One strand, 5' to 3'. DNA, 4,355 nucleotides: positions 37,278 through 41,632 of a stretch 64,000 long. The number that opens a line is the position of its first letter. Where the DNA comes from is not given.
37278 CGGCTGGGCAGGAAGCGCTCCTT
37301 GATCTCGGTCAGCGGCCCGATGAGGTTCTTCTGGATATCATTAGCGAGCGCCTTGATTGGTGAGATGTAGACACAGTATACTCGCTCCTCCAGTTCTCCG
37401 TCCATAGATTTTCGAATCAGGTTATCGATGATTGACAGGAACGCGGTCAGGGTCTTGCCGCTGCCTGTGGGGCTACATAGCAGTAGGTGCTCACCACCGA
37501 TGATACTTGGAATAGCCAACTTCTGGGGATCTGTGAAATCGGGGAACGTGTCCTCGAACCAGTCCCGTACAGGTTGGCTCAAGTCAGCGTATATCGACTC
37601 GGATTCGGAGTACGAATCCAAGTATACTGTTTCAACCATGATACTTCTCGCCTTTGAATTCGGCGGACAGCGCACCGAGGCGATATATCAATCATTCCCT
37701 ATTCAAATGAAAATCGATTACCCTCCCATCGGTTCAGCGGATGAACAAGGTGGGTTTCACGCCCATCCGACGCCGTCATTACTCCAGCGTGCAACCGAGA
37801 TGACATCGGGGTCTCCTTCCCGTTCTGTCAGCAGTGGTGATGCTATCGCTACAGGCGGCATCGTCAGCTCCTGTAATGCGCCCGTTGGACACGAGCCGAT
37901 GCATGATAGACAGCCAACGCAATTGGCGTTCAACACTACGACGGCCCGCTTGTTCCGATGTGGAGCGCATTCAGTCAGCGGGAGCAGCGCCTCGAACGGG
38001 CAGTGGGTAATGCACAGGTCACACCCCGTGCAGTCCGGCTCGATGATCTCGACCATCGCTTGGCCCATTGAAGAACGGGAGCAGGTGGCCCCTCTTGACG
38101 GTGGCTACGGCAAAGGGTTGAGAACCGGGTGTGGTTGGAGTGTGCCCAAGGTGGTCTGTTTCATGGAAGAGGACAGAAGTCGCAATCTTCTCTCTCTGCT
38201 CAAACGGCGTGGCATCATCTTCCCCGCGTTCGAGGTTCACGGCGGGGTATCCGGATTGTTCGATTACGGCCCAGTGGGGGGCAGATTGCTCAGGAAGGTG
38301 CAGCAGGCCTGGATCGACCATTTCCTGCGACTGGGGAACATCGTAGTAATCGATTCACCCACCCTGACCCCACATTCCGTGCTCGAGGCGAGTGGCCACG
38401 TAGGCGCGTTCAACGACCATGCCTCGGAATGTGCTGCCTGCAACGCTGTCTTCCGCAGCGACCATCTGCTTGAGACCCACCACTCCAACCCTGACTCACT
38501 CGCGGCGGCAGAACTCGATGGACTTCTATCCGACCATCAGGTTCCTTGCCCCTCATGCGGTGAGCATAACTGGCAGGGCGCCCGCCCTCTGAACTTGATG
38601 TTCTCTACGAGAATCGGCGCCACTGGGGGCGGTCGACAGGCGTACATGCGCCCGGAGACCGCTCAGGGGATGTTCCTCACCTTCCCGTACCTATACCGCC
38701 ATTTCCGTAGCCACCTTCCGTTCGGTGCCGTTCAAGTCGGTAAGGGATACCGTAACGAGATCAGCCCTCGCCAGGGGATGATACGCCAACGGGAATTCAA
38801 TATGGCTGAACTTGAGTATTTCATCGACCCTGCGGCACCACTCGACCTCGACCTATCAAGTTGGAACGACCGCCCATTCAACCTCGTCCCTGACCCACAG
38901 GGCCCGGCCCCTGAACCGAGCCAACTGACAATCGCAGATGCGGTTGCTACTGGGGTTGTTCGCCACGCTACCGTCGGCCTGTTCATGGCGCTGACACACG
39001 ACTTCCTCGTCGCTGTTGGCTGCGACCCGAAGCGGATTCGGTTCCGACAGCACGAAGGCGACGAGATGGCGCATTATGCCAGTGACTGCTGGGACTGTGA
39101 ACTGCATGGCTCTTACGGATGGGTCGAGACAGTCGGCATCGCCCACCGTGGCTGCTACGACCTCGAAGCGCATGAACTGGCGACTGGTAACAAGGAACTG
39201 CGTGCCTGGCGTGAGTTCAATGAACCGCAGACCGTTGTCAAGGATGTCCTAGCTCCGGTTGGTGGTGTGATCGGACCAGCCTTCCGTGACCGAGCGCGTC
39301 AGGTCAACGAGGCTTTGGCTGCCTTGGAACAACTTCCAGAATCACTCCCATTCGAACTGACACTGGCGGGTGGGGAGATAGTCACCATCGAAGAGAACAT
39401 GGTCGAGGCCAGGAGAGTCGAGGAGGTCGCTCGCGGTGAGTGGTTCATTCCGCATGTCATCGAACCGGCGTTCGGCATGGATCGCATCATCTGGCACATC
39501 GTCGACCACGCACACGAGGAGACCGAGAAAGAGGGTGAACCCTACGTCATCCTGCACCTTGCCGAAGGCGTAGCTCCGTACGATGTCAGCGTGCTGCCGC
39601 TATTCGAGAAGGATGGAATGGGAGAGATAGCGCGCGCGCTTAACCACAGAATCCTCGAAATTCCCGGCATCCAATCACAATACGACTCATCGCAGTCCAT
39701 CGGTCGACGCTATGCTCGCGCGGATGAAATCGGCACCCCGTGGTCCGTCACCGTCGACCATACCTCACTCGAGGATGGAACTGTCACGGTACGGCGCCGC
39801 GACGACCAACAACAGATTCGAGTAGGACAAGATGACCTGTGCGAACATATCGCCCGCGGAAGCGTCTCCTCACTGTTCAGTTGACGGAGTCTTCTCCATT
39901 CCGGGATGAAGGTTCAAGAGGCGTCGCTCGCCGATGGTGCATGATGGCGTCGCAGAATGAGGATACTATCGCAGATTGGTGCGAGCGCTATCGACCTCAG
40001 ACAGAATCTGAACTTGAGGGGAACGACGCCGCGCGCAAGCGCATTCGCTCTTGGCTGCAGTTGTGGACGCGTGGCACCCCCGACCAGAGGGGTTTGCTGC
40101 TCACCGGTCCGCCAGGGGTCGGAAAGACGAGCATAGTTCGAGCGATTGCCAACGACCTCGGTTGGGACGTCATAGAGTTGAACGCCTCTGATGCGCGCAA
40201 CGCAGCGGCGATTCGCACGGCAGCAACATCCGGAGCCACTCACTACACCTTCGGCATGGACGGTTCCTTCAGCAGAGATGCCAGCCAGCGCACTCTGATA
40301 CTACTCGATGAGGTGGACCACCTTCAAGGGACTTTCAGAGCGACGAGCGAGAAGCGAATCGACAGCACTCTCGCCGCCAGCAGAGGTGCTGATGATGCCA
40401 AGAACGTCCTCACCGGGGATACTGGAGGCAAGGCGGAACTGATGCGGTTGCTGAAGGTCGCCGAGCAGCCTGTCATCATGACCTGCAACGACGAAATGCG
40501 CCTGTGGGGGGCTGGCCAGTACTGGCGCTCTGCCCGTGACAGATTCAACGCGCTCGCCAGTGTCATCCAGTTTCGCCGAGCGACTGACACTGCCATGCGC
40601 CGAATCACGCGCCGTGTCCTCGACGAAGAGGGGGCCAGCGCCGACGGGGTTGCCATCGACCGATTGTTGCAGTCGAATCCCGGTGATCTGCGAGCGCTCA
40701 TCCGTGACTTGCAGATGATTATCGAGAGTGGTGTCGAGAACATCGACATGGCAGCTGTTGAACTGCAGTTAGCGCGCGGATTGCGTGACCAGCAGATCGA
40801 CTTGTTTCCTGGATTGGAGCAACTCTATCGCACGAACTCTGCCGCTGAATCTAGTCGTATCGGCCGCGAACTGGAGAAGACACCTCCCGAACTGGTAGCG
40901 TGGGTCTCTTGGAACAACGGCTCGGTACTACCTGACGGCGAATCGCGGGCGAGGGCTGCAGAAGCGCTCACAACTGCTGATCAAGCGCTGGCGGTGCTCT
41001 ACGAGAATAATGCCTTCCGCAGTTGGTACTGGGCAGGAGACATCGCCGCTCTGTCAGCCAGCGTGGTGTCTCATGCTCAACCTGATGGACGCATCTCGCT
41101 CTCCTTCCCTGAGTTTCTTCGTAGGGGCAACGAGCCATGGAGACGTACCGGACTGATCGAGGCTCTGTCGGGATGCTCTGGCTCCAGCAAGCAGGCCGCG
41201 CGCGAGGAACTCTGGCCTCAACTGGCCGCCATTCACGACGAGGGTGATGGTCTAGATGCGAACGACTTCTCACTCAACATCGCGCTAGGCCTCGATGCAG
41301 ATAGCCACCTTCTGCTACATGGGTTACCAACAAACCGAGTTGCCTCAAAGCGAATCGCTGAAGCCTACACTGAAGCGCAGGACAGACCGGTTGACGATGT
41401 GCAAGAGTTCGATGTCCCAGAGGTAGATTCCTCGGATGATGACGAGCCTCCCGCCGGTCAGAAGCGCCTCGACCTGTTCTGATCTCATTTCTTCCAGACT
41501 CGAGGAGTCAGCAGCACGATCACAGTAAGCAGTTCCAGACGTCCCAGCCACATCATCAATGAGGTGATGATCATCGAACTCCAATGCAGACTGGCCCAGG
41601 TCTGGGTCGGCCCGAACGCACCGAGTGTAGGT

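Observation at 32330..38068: Very large Lhr-type helicase (1769-1781 aa) with ~900-aa C-terminal region, preceded by a ferredoxin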

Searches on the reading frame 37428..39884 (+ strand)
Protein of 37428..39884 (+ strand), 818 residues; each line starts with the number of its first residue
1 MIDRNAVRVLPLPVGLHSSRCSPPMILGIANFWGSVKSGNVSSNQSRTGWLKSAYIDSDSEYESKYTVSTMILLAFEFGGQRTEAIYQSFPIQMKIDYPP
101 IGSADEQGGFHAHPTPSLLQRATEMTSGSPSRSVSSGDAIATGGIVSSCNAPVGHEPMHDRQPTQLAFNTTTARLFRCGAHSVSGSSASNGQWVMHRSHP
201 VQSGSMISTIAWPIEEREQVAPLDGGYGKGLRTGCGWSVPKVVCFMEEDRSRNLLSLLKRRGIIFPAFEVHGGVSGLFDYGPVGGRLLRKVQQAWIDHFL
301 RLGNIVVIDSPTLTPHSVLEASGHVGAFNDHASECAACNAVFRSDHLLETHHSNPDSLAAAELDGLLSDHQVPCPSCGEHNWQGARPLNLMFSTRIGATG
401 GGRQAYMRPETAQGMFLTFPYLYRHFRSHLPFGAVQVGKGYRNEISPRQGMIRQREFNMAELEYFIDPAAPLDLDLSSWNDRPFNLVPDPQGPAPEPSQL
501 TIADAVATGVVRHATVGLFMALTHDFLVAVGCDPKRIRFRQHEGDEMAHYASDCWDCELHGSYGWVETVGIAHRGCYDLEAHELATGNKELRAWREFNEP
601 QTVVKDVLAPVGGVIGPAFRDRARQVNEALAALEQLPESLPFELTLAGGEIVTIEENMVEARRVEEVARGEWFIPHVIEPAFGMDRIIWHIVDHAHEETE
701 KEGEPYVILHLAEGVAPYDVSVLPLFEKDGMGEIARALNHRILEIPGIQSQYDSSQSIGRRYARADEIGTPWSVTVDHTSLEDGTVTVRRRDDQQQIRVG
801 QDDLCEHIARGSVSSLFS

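Call 11: search_protein_families(library=pfam, proteins=[window:37428-39884:+], max_evalue=0.001)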
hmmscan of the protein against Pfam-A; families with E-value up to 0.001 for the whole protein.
window:37428-39884:+ (818 aa): 2 families
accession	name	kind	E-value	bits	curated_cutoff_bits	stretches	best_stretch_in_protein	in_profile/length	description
PF03129.25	HGTP_anticodon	-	2.5e-15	56.8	21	1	719-808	1-91/94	Anticodon binding domain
PF00587.30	tRNA-synt_2b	-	1.8e-06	28.6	29.3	1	403-469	9-74/179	tRNA synthetase class II core domain (G, H, P, S and T)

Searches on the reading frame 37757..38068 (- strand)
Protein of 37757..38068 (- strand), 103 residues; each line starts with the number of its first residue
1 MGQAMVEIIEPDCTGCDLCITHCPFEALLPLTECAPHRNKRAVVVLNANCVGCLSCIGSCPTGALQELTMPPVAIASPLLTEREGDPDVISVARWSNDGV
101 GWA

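Call 6: search_protein_families(library=pfam, proteins=[window:37757-38068:-], max_evalue=0.01)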
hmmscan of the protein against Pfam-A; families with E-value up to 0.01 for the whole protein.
window:37757-38068:- (103 aa): 12 families
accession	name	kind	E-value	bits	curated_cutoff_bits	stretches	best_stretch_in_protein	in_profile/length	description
PF00037.32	Fer4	-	8.3e-11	41.7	21.1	2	7-28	2-23/24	4Fe-4S binding domain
PF12838.12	Fer4_7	-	4.2e-10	40.4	27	2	13-64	2-52/52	4Fe-4S dicluster domain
PF14697.11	Fer4_21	-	1.9e-08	34.7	35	2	3-26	31-55/59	4Fe-4S dicluster domain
PF12837.12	Fer4_6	-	5e-08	33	25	2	6-28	2-24/24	4Fe-4S binding domain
PF13237.11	Fer4_10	-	1.5e-07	31.6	25.5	2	6-61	2-53/53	4Fe-4S dicluster domain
PF13484.11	Fer4_16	-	3.9e-07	31.2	30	1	49-68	1-20/66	4Fe-4S double cluster binding domain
PF12797.12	Fer4_2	-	3.8e-06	27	24.5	1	43-62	3-22/22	4Fe-4S binding domain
PF13187.11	Fer4_9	-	5e-06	26.9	27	1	12-64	1-51/52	4Fe-4S dicluster domain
PF25160.1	LdpA_Fe-S-bd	-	3.1e-05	24.1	27.6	1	19-68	9-46/49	LdpA Fe-S cluster-binding domain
PF12798.12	Fer4_3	-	0.00014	22.8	27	0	13-27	1-15/15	4Fe-4S binding domain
PF12800.12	Fer4_4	-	0.00014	22.3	24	0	12-25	3-16/17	4Fe-4S binding domain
PF18892.5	DUF5651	-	0.0017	18.6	27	0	7-25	12-30/53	Family of unknown function (DUF5651)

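Call 7: search_protein_families(library=ncbifam, proteins=[window:37757-38068:-], max_evalue=0.01)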
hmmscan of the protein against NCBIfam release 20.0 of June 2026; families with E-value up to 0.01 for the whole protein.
window:37757-38068:- (103 aa): 65 families (the best 25 are shown)
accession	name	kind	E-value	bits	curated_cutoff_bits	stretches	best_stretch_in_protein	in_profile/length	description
NF006221.0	PRK08348.1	subfamily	1.2e-08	34.8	124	1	12-66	45-93/136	NADH-plastoquinone oxidoreductase subunit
TIGR01944.1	rnfB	subfamily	2.3e-08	33.8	68.7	2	4-28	136-160/190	RnfABCDGE type electron transport complex subunit B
NF007658.0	PRK10330.1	equivalog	2.2e-07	30.6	260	1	35-73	74-112/181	electron transport protein HydN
NF003475.0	PRK05113.1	equivalog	3.2e-07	30.4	203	2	3-27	135-159/190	electron transport complex subunit RsxB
NF006446.0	PRK08764.1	equivalog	4.2e-07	29.9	220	2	37-65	75-103/139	Rnf electron transport complex subunit RnfB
NF040864.1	HgcB_ferredoxin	equivalog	4.2e-07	29.7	99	1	6-66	9-62/93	mercury methylation ferredoxin HgcB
NF040770.1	hetero_SS_HdrA2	exception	1.1e-06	27.1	1100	1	7-70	573-628/777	CoB-CoM heterodisulfide reductase HdrA2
NF004541.0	PRK05888.2-2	equivalog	1.2e-06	28.4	217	1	4-70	54-116/168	NADH-quinone oxidoreductase subunit NuoI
NF005504.0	PRK07118.1-3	equivalog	4.4e-06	26.3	437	1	10-74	218-274/293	Fe-S cluster domain-containing protein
TIGR02951.1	DMSO_dmsB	equivalog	5.2e-06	26.6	214.1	1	38-66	84-113/161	DMSO/selenate family reductase complex B subunit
NF005415.0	PRK06991.1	equivalog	5.4e-06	26.2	281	1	4-27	108-131/284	electron transport complex subunit RsxB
TIGR01971.1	NuoI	subfamily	5.9e-06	25.9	113.05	1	10-67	41-100/121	NADH-quinone oxidoreductase, chain I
NF043039.1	HgcAB_like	equivalog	6.2e-06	26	285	1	5-66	294-350/350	HgcAB-like fusion protein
NF007205.0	PRK09626.1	equivalog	1.6e-05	24.9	93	1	6-64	12-70/105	2-oxoglutarate-acceptor oxidoreductase subunit OorD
NF009945.0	PRK13409.1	equivalog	1.6e-05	23.8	469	1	6-28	44-66/592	ribosome biogenesis/translation initiation ATPase RLI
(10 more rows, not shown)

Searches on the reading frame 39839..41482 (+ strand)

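Call 11: search_protein_families(library=pfam, proteins=[window:39839-41482:+], max_evalue=0.001)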
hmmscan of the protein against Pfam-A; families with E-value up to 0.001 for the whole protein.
window:39839-41482:+ (547 aa): 9 families
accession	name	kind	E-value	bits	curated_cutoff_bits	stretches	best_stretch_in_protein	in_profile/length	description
PF00004.35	AAA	-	1.1e-12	49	21.2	1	86-180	1-90/131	ATPase family associated with various cellular activities (AAA)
PF03215.21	Rad17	-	2e-08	34.9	23.8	1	40-116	2-79/186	Rad17 P-loop domain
PF13191.12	AAA_16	-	9.7e-07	29.9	32.6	1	68-137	11-82/167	AAA ATPase domain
PF07728.20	AAA_5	-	1.9e-05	25.1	22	1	86-162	2-78/139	AAA domain (dynein-related subfamily)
PF13401.12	AAA_22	-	2.1e-05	25.3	27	1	83-163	5-97/130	AAA domain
PF13173.12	AAA_14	-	8e-05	23.1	27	1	84-168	3-80/129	AAA domain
PF05496.18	RuvB_N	-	0.00021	21.5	27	1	52-111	2-61/159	Holliday junction DNA helicase RuvB P-loop domain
PF05673.19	DUF815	-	0.00048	19.8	23.8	1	45-117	16-90/249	Protein of unknown function (DUF815)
PF13604.12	AAA_30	-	0.00086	19.5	27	0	86-161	21-99/191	AAA domain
